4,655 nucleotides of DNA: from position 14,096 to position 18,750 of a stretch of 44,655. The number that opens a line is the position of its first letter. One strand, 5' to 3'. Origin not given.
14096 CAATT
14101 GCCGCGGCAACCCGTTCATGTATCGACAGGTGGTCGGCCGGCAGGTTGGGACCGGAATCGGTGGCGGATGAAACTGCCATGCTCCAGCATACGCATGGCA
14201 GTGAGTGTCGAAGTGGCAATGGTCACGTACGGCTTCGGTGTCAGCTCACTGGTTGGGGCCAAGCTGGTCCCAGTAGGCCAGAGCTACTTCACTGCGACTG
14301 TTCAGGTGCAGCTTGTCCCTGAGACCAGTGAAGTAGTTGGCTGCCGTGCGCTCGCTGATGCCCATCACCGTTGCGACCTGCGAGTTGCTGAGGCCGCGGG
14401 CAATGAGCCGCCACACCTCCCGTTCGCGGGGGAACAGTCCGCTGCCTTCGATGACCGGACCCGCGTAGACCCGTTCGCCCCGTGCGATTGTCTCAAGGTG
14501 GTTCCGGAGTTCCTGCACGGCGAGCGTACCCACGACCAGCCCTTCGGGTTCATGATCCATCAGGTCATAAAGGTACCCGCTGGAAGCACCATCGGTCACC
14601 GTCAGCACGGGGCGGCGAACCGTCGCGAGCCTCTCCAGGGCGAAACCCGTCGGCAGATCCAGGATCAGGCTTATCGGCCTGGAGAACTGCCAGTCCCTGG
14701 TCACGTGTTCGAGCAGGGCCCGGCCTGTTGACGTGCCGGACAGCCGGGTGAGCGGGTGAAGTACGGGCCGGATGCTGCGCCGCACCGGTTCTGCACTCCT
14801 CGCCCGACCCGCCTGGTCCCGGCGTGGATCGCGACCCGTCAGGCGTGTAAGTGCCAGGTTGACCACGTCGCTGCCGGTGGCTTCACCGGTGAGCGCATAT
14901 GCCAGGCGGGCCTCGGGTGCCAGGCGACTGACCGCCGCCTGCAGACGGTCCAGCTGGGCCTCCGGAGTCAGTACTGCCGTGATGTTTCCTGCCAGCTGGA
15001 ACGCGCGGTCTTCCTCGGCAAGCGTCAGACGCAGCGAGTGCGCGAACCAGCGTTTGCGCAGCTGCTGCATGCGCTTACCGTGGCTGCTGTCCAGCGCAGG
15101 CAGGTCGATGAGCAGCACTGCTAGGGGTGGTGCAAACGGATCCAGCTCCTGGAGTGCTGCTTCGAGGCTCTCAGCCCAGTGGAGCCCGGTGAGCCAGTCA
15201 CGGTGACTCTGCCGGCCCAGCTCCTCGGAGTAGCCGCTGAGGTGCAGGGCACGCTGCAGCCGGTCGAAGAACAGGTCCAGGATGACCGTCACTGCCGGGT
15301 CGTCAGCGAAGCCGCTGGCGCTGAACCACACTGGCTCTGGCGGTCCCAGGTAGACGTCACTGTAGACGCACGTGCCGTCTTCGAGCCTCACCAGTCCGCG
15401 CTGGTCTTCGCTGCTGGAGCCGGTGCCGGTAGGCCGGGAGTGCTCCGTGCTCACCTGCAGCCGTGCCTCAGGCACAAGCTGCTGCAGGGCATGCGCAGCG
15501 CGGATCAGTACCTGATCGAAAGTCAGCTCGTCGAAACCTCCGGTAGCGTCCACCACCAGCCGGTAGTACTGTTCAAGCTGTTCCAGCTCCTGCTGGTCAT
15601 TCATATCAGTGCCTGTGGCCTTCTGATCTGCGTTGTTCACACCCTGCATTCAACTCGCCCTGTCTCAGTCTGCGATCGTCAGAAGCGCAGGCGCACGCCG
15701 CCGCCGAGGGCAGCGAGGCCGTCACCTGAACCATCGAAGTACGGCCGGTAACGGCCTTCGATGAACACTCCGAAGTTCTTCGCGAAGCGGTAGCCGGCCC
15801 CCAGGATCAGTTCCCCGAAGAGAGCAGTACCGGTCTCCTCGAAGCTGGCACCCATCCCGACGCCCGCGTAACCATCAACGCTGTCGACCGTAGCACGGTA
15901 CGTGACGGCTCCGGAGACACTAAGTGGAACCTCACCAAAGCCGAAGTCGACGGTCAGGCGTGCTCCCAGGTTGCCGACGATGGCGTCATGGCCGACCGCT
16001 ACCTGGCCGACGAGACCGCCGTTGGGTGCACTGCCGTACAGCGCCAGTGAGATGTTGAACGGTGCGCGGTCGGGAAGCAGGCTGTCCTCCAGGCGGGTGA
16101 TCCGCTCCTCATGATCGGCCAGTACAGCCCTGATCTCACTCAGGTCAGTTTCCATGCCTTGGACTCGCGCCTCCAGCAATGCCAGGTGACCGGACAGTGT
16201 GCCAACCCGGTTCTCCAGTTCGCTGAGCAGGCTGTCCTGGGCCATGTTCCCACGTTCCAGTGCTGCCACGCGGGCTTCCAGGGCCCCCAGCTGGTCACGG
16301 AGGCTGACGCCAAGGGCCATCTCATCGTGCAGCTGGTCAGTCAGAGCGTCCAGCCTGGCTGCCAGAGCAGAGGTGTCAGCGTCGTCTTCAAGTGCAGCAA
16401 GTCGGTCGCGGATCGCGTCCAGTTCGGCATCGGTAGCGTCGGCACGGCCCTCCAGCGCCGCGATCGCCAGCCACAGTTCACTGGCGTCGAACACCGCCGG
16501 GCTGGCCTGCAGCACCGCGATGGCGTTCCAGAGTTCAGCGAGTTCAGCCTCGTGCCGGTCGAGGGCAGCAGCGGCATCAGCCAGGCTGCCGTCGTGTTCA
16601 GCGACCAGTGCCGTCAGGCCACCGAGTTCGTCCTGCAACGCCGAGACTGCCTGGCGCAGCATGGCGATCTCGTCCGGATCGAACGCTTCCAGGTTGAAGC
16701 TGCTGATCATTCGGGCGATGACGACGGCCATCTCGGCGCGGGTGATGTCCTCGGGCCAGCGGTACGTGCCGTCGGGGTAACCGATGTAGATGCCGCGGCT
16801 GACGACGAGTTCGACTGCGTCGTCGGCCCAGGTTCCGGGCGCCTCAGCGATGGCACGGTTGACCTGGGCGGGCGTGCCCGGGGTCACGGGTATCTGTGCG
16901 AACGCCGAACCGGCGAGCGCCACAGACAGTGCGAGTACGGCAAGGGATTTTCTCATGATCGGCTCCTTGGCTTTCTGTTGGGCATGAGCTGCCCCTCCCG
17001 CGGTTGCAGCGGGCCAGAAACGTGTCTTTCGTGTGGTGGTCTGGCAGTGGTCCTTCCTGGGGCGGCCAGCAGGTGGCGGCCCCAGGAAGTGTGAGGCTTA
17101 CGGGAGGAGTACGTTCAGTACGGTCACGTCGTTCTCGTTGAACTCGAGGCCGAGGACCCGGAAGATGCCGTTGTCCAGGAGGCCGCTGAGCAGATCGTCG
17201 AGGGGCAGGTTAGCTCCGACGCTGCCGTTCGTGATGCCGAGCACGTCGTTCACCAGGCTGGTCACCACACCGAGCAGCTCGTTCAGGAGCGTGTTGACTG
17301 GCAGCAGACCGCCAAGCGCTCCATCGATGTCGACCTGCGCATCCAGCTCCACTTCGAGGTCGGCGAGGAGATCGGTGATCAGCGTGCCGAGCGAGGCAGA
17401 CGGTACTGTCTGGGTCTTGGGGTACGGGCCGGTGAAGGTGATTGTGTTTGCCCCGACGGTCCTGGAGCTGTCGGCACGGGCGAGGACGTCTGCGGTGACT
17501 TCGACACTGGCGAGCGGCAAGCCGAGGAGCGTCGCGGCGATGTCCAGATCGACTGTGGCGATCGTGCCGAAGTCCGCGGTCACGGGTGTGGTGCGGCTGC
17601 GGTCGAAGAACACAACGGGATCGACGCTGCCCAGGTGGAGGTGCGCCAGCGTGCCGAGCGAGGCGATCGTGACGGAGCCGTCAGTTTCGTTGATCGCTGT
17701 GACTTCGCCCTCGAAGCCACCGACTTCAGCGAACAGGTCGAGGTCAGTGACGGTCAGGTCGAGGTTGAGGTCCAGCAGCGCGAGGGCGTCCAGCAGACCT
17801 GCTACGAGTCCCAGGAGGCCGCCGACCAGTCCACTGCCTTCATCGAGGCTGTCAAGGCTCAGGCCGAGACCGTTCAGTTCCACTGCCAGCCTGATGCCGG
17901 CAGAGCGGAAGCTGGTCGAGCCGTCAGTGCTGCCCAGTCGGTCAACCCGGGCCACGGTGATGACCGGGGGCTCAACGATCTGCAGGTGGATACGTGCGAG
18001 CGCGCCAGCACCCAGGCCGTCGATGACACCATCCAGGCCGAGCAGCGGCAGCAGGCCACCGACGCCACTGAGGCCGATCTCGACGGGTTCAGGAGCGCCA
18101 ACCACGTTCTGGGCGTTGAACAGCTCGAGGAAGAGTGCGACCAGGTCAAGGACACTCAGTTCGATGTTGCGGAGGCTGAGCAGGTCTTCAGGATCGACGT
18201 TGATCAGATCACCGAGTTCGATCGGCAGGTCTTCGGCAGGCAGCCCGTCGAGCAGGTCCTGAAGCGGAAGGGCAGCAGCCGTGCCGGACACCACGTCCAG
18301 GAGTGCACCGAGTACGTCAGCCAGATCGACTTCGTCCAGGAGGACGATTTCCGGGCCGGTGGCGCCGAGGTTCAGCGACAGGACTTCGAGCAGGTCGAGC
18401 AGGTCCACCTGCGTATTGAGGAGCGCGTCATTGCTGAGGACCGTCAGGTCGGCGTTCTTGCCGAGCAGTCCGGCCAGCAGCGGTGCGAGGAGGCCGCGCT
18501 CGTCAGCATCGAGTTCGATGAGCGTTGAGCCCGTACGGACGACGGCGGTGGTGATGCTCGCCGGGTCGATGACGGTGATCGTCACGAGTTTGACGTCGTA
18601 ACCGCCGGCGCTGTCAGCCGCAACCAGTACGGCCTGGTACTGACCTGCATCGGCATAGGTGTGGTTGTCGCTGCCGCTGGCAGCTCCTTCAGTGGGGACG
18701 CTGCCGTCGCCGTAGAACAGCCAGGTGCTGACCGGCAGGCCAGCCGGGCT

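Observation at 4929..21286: Three paralogous mini beta-barrel modules, each next to a giant PKD/Ig lipoprotein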

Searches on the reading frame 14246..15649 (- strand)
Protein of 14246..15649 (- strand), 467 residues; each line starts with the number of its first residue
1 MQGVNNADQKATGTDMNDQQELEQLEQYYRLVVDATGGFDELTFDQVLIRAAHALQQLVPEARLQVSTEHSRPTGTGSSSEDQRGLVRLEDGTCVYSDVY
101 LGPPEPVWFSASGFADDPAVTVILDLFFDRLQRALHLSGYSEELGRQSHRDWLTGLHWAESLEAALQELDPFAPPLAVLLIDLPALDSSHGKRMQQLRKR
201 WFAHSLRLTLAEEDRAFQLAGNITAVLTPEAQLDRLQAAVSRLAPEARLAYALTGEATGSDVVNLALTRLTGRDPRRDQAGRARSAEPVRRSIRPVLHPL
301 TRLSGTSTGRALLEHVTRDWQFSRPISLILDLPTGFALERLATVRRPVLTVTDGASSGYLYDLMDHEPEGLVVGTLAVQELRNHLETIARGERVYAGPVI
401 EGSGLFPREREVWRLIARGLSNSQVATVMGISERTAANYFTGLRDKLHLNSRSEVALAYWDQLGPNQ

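Call 23: search_protein_families(library=pfam, proteins=[window:14246-15649:-], max_evalue=0.001)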
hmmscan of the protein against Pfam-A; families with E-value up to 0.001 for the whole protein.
window:14246-15649:- (467 aa): 1 family
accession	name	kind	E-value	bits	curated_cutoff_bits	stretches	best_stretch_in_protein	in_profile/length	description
PF00196.25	GerE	-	4.3e-11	42.7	23.5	1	407-456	5-54/57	Bacterial regulatory proteins, luxR family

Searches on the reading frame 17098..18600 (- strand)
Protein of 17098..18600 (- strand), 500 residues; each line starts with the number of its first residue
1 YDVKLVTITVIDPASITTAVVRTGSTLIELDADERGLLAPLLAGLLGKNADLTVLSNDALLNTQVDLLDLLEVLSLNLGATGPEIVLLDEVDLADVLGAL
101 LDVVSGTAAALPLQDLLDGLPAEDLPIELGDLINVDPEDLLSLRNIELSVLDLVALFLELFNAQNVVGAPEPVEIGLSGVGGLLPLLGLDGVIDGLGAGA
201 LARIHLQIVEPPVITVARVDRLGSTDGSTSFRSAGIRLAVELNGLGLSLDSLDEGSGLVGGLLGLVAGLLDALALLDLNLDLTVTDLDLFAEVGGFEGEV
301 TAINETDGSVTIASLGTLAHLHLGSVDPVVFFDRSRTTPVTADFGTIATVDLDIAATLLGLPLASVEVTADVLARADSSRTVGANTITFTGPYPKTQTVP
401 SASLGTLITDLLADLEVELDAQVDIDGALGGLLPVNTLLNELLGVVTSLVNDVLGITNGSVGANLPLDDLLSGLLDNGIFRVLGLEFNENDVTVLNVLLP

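Call 91: search_protein_families(library=pfam, proteins=[window:17098-18600:-], max_evalue=0.01)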
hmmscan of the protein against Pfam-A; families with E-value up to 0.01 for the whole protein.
window:17098-18600:- (500 aa): 0 families

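Call 94: search_solved_structures(query=window:17098-18570:-, max_evalue=1)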
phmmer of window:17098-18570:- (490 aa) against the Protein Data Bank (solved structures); distinct sequences matched with E-value up to 1: 0.
